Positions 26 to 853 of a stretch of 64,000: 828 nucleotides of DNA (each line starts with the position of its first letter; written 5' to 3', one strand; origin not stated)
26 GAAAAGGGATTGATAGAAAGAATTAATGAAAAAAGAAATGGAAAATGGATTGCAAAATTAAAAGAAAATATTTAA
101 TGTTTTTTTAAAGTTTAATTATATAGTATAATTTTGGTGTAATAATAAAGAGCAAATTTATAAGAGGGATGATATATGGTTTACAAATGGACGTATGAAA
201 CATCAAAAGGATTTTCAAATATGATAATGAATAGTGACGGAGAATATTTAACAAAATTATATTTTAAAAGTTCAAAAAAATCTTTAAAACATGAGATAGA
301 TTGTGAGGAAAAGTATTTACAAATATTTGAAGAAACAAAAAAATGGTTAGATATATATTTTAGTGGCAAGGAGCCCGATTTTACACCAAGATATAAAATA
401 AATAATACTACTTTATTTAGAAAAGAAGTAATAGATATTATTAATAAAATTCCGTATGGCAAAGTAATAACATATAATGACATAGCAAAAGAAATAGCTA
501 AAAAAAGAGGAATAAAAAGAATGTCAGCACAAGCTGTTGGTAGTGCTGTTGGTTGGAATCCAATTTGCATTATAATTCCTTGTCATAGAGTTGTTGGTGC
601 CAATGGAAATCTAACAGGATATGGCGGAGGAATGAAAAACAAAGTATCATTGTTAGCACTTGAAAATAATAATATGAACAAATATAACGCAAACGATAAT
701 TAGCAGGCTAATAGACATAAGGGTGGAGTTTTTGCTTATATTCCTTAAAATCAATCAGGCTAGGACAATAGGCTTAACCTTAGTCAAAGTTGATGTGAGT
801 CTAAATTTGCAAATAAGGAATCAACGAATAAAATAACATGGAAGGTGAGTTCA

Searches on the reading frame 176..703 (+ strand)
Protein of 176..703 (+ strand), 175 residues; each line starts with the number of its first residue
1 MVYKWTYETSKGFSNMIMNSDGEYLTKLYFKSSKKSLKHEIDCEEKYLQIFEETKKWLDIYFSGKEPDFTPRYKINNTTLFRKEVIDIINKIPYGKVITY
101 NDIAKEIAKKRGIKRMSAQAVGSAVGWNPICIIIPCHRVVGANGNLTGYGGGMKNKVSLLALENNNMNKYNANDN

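Call 44: find_encoding_contigs(protein=window:176-703:+, flank=10000, max_places=3)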
Protein window:176-703:+ (175 aa): 23 contigs read that carry it; 3 places shown.
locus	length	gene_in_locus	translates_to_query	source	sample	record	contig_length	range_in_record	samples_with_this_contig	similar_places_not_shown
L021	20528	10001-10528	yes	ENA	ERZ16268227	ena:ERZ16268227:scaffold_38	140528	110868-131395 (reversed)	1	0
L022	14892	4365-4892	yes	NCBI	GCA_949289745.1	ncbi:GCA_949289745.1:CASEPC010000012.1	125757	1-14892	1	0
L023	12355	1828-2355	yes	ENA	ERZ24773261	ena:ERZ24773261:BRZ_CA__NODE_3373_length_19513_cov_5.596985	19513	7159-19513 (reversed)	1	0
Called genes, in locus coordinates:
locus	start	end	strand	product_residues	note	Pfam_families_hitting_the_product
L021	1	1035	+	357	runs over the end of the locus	-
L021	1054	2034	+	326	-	-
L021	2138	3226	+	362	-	PF00583:Acetyltransf_1, PF13673:Acetyltransf_10, PF13508:Acetyltransf_7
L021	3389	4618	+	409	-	PF13173:AAA_14, PF13635:DUF4143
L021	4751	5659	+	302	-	PF08878:HamA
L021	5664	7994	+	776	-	PF04851:ResIII (weak), PF00270:DEAD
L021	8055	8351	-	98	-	-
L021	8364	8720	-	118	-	PF14198:TnpV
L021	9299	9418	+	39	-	-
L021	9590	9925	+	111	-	-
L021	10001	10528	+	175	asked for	PF01035:DNA_binding_1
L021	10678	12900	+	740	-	-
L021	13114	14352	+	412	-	PF06838:Met_gamma_lyase, PF00155:Aminotran_1_2 (faint), PF01053:Cys_Met_Meta_PP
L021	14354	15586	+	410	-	PF00890:FAD_binding_2, PF01134:GIDA, PF01266:DAO (weak), PF01494:FAD_binding_3 (weak), PF03486:HI0933_like, PF12831:FAD_oxidored, PF07992:Pyr_redox_2, PF22780:HI0933_like_1st, +7 more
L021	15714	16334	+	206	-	PF01205:Impact_N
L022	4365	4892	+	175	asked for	PF01035:DNA_binding_1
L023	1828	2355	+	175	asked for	PF01035:DNA_binding_1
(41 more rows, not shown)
